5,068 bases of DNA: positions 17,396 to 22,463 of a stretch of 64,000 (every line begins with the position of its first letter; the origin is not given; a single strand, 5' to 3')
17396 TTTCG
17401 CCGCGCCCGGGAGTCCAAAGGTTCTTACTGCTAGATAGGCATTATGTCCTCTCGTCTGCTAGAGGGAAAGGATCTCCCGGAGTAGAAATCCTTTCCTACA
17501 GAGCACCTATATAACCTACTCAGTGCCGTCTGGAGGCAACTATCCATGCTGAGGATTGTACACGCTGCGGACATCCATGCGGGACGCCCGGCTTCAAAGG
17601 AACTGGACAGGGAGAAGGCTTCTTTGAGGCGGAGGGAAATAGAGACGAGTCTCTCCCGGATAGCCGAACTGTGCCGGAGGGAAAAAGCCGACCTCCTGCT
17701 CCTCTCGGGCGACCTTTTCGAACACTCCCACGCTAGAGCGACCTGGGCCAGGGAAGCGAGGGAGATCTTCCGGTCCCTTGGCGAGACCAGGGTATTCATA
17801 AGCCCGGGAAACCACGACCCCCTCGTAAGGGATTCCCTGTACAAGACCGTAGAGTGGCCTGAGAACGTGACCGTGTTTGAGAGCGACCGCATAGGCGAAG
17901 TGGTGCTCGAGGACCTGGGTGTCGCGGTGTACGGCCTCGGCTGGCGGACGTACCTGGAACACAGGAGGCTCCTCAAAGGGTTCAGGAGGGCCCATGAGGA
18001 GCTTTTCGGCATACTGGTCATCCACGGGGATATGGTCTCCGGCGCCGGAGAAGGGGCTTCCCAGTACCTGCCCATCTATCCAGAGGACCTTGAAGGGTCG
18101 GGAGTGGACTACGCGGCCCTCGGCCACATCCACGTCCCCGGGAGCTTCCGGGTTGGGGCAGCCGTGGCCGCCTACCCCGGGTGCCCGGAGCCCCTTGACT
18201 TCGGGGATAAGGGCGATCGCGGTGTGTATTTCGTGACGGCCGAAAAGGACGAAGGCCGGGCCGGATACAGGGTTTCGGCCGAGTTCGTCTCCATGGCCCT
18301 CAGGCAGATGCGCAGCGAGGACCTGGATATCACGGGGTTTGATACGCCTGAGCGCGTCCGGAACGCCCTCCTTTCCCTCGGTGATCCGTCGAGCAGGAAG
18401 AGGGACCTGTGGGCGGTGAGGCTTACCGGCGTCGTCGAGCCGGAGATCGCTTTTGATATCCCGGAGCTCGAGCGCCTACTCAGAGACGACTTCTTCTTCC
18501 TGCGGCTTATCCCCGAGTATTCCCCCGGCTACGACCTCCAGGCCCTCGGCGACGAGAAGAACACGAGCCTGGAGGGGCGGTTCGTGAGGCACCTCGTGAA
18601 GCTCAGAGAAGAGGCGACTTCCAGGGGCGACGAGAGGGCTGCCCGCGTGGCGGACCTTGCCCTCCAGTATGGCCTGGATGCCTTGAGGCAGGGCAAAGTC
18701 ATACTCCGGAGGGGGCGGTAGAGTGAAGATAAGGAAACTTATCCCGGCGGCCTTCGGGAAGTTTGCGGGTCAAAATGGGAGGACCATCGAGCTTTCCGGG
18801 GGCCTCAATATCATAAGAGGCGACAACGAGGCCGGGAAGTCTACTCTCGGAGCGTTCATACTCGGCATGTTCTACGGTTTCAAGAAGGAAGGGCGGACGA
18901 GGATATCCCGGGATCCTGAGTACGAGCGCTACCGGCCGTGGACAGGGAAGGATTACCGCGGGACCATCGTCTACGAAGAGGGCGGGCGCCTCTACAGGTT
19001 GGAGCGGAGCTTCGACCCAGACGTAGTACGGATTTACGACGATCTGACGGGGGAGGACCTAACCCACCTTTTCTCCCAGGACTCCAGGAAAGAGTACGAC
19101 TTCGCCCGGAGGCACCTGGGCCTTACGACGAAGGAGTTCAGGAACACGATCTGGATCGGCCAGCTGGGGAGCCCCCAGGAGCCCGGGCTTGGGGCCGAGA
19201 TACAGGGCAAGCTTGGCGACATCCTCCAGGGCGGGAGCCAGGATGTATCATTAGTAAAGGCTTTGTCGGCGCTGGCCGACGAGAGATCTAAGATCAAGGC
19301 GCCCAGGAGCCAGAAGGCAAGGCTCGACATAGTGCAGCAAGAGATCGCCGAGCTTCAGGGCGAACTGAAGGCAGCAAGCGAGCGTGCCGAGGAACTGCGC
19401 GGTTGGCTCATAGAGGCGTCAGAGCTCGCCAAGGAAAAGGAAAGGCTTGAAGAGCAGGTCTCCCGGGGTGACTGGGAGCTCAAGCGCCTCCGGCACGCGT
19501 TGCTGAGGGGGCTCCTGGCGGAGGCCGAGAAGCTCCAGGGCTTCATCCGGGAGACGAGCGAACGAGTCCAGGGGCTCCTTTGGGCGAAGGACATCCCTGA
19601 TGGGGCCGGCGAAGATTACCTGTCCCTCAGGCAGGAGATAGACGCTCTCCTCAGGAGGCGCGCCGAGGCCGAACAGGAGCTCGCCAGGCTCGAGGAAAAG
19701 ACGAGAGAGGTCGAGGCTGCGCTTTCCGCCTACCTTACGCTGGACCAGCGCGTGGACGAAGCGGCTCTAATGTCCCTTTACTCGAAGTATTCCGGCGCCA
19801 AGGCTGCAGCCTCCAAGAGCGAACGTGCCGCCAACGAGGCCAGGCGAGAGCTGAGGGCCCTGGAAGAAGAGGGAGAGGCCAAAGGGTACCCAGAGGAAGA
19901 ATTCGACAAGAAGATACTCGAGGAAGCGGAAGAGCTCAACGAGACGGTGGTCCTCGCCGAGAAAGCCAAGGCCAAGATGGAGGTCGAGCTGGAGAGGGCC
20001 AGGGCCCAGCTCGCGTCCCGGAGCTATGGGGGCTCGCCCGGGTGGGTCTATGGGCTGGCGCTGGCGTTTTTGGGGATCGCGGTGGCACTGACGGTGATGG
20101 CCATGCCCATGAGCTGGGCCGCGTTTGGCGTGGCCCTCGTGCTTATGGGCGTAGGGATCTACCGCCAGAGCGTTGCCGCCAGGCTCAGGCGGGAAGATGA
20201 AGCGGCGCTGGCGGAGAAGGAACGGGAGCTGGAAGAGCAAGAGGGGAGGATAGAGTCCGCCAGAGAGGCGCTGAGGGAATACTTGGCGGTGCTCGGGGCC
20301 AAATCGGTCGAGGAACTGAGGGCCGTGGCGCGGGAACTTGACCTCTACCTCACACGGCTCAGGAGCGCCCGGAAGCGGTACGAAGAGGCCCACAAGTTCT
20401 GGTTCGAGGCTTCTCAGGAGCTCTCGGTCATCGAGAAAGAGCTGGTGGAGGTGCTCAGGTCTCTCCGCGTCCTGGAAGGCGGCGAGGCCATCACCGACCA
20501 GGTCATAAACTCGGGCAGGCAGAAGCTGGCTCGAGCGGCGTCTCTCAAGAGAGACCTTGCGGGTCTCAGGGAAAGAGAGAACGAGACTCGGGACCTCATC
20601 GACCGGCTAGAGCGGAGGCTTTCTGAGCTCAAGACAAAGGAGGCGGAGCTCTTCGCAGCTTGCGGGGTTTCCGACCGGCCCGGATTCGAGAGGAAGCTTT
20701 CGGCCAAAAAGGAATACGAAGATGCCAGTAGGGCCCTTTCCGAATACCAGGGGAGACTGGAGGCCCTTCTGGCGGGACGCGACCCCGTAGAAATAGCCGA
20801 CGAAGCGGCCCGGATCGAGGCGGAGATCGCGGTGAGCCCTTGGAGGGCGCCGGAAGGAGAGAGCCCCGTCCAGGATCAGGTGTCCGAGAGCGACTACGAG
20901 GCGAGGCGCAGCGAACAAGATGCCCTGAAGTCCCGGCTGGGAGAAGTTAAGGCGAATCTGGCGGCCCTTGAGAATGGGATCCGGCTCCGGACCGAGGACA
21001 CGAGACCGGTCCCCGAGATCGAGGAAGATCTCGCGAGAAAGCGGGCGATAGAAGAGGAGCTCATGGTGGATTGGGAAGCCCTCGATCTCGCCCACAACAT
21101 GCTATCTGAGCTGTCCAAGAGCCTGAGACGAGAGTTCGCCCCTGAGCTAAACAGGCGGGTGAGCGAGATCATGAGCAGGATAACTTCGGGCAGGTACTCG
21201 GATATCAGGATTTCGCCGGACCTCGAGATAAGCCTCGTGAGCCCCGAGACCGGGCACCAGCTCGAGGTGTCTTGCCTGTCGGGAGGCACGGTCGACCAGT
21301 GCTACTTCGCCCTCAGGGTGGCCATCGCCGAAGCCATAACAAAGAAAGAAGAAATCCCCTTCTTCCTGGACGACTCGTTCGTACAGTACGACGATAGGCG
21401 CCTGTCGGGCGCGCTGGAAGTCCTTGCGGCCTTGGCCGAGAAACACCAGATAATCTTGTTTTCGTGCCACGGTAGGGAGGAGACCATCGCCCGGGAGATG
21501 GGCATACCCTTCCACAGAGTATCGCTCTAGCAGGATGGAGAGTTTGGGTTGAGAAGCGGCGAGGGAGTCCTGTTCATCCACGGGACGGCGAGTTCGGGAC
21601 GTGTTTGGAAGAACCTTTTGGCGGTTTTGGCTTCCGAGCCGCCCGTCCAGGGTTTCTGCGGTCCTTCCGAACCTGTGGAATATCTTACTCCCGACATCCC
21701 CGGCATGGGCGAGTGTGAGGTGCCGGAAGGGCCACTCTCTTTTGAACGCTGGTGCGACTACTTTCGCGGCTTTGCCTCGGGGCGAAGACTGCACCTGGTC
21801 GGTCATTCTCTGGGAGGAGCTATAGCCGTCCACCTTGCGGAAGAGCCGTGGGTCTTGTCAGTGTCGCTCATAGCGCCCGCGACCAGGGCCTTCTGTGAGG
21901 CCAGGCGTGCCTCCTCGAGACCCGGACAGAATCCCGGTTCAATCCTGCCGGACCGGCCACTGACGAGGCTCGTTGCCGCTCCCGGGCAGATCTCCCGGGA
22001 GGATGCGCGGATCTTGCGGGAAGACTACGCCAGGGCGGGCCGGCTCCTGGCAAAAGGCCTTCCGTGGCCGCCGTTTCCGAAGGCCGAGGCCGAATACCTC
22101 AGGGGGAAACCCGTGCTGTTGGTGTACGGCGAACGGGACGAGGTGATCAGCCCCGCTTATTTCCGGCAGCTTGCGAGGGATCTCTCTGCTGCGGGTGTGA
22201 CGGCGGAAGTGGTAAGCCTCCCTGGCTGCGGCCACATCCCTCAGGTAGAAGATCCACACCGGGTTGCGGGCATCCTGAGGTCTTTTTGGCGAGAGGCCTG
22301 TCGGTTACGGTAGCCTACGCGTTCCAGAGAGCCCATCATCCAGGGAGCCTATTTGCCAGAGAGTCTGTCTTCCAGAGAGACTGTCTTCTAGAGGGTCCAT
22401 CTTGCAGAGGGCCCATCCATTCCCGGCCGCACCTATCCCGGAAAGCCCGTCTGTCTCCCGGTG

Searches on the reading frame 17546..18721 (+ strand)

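Call 57: search_protein_families(library=pfam, proteins=[window:17546-18721:+], max_evalue=0.00001)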
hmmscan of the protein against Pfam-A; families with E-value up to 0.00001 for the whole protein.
window:17546-18721:+ (391 aa): 2 families
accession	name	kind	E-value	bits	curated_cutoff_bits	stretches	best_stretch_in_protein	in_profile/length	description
PF00149.33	Metallophos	-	6.9e-14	53.1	21.5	1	2-198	1-191/191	Calcineurin-like phosphoesterase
PF12850.12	Metallophos_2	-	7.4e-06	26.5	27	0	3-223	2-144/154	Calcineurin-like phosphoesterase superfamily domain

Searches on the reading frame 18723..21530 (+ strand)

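Call 57: search_protein_families(library=pfam, proteins=[window:18723-21530:+], max_evalue=0.00001)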
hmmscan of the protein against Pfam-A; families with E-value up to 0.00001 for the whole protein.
window:18723-21530:+ (935 aa): 1 family
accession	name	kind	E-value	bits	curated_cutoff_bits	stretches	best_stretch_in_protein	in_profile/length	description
PF13514.12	AAA_27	-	3.3e-07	30.5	22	1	1-56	1-56/206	AAA domain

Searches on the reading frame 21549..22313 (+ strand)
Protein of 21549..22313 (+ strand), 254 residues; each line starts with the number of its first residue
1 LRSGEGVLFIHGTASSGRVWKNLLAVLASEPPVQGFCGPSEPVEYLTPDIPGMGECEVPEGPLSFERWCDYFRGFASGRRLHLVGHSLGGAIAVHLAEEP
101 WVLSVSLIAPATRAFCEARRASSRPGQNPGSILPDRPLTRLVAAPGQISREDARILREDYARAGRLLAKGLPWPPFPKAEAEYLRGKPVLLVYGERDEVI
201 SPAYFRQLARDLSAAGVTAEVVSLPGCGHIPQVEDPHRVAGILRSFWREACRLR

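Call 57: search_protein_families(library=pfam, proteins=[window:21549-22313:+], max_evalue=0.00001)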
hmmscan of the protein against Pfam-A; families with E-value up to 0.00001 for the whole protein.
window:21549-22313:+ (254 aa): 3 families
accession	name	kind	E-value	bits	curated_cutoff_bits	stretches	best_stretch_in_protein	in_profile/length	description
PF12697.13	Abhydrolase_6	-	1.8e-23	84.8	26.3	1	7-240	1-215/217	Alpha/beta hydrolase family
PF00561.26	Abhydrolase_1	-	2.9e-14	53.8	25.8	1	7-99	3-89/245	alpha/beta hydrolase fold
PF12146.15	Hydrolase_4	-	9.9e-07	28.7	27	0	78-229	75-232/239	Serine aminopeptidase, S33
